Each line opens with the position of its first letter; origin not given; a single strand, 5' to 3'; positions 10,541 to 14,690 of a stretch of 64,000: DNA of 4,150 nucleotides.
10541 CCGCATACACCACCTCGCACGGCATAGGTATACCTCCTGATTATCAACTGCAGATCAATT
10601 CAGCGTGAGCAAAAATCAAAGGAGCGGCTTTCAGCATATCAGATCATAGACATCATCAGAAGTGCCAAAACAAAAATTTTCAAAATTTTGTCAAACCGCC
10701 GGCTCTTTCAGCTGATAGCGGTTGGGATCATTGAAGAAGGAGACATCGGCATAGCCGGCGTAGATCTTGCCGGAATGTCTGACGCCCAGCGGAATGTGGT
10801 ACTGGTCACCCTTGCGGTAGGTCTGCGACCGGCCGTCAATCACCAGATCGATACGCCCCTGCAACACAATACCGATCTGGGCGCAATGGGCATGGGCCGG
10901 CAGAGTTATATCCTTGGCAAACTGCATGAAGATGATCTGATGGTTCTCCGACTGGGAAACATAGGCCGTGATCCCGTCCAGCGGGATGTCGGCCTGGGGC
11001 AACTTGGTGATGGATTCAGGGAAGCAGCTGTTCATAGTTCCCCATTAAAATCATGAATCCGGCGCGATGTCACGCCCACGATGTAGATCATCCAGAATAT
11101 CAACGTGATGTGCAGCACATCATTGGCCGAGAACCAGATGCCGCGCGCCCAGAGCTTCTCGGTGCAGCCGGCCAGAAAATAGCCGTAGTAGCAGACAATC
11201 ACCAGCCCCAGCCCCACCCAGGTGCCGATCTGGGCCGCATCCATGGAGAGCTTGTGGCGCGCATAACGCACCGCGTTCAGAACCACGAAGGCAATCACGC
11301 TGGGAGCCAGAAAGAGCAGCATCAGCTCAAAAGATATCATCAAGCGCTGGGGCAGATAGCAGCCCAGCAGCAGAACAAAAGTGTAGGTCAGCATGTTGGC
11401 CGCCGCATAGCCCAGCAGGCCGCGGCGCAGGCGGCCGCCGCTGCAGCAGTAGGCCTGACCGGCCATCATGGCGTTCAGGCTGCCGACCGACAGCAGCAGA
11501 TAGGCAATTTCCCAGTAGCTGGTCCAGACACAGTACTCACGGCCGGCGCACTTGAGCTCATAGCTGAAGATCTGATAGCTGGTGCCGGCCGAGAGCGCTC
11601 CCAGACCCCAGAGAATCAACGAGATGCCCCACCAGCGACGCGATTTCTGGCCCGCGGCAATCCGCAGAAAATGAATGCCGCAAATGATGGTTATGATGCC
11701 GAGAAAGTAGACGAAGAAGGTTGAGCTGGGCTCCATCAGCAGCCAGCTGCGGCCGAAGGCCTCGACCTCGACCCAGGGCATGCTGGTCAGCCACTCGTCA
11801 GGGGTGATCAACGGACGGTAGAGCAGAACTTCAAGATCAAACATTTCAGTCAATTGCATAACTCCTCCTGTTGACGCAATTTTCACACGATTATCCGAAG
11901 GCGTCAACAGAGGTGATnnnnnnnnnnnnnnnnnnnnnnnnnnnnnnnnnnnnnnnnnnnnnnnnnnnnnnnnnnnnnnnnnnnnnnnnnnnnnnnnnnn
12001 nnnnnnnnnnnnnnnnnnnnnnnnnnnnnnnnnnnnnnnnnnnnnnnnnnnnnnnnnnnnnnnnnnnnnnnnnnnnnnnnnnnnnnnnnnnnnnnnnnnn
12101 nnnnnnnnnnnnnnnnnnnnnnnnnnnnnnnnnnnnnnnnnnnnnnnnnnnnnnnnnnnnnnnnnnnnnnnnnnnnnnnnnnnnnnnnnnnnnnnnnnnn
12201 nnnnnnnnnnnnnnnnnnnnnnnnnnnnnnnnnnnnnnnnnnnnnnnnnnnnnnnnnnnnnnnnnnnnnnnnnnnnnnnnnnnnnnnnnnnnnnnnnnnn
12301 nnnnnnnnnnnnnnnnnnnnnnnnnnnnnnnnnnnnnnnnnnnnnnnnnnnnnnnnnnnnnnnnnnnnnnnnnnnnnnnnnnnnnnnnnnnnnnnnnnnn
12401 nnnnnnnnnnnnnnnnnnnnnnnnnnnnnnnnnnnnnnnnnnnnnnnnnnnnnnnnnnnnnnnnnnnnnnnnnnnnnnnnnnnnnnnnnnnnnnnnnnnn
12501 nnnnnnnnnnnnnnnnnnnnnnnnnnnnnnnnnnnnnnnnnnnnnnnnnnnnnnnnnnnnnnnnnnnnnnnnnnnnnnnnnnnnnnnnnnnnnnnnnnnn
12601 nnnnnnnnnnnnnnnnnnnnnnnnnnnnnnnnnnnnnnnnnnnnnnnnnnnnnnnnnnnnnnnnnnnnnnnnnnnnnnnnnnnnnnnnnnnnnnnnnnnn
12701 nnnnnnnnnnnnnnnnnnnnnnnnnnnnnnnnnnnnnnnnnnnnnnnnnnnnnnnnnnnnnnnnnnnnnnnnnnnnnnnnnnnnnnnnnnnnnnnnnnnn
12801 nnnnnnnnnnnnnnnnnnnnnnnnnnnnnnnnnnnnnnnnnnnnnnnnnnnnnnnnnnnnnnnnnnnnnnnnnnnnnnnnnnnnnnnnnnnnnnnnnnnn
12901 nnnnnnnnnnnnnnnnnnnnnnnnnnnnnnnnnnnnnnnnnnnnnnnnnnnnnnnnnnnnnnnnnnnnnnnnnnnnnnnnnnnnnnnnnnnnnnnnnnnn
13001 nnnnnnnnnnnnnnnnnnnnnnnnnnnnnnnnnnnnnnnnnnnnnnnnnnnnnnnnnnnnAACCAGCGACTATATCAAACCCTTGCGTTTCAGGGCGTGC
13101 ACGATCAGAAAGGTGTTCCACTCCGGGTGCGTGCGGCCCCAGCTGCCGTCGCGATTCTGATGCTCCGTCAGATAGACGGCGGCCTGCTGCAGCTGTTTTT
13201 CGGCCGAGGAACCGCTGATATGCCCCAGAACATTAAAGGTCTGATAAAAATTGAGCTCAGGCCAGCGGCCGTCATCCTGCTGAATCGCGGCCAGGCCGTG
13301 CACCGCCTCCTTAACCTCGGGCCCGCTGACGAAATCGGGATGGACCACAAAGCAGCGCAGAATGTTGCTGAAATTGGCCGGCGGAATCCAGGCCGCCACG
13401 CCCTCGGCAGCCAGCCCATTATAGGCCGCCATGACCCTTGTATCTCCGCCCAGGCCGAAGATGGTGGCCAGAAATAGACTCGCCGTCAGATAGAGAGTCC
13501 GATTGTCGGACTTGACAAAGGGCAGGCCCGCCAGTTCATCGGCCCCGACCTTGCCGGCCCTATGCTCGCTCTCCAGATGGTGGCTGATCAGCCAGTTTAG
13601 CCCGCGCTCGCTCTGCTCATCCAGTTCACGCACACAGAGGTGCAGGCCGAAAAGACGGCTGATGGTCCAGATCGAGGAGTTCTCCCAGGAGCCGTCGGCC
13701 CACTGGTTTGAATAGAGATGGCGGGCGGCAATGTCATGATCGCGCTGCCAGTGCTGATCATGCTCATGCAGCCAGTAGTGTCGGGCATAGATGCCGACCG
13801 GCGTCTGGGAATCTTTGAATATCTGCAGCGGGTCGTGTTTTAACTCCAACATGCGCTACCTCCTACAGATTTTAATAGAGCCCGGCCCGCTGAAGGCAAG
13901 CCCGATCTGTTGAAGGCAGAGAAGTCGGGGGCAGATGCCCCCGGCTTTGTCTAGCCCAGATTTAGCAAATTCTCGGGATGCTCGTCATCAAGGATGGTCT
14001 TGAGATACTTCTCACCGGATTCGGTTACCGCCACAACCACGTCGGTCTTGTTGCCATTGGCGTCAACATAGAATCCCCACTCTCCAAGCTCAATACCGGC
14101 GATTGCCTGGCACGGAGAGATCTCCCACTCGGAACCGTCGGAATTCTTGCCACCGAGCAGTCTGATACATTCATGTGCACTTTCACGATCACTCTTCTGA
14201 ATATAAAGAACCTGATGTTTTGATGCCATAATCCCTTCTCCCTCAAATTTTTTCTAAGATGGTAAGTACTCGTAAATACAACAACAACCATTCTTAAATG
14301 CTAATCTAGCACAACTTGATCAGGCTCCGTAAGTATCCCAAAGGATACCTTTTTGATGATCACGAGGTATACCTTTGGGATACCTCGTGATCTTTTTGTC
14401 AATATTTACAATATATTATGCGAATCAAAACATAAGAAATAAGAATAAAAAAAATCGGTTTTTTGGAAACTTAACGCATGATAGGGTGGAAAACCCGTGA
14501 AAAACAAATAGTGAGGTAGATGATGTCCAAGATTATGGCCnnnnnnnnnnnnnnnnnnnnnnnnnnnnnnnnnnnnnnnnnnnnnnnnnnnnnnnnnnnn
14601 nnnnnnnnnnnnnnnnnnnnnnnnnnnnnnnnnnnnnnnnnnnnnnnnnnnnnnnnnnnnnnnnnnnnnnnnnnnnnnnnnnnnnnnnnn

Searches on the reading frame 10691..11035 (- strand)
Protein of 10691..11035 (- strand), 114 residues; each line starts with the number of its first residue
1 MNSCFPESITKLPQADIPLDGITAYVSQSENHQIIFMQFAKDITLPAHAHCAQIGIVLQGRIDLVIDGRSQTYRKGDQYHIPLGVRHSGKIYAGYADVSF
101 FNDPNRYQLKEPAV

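Call 48: search_protein_families(library=pfam, proteins=[window:10691-11035:-], max_evalue=0.01)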
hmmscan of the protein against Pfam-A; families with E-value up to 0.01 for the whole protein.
window:10691-11035:- (114 aa): 2 families
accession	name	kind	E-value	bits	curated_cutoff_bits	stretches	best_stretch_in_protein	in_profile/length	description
PF07883.17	Cupin_2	-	8.1e-09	35.5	27.2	1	44-88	12-55/70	Cupin domain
PF06249.18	EutQ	-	0.0064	16.7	21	1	31-85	76-129/152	Ethanolamine utilisation protein EutQ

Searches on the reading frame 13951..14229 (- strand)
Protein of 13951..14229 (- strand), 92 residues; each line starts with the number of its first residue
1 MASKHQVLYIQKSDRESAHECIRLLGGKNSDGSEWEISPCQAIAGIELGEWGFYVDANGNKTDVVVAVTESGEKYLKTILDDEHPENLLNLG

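Call 7: search_protein_families(library=pfam, proteins=[window:13951-14229:-])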
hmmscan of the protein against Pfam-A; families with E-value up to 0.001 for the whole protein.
window:13951-14229:- (92 aa): 1 family
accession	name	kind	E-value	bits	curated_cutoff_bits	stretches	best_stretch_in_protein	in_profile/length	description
PF13031.12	DUF3892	-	1.6e-11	44.9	22.3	1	10-91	5-70/71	Protein of unknown function (DUF3892)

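Call 23: find_encoding_contigs(protein=window:13951-14229:-, flank=3000, max_places=10)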
Protein window:13951-14229:- (92 aa): no gene with exactly this product is on record in the collection.

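Call 27: find_homologous_proteins(query=window:13951-14229:-)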
Query window:13951-14229:- (92 aa): 1 proteins with E <= 0.001 among 1 candidates.
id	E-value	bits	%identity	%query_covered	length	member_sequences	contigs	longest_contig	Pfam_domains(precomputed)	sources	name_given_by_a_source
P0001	1.5e-50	187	93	100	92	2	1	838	PF13031.13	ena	-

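Call 28: find_encoding_contigs(protein=P0001, flank=3000)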
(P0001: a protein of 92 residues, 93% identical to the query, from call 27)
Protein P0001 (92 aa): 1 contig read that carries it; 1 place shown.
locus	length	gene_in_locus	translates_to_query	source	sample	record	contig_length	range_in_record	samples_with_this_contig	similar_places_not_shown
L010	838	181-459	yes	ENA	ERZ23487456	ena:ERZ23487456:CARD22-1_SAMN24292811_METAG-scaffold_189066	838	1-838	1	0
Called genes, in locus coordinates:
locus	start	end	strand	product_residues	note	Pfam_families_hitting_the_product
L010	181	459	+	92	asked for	PF13031:DUF3892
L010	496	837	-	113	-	?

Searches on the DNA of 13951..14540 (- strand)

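Call 64: search_dna_similar(query=window:13951-14400:-, collection=phages, mode=distant, max_evalue=0.01)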
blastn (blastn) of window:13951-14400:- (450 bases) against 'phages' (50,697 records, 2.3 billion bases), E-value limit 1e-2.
No match.

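Call 65: search_dna_similar(query=window:13951-14400:-, collection=plasmids, mode=distant, max_evalue=0.01)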
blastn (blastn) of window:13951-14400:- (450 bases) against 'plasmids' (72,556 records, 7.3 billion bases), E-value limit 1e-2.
No match.

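Call 87: search_rna_families(source=window, start=14200, end=14540, threshold=evalue, max_evalue=1)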
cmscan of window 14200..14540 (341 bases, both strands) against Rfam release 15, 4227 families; matches with E-value up to 1: 3.
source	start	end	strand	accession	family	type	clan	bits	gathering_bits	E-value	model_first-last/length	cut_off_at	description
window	14329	14385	-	RF03318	mir-2208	Gene; miRNA;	-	22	70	0.03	1-61/61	no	mir-2208 microRNA precursor family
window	14325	14391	-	RF00725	mir-iab-4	Gene; miRNA;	-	17.2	73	0.63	1-71/71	no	mir-iab-4 microRNA precursor family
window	14331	14390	-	RF02516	MIR393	Gene; miRNA;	-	16.1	60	0.76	1-126/126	no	mir-393 microRNA precursor family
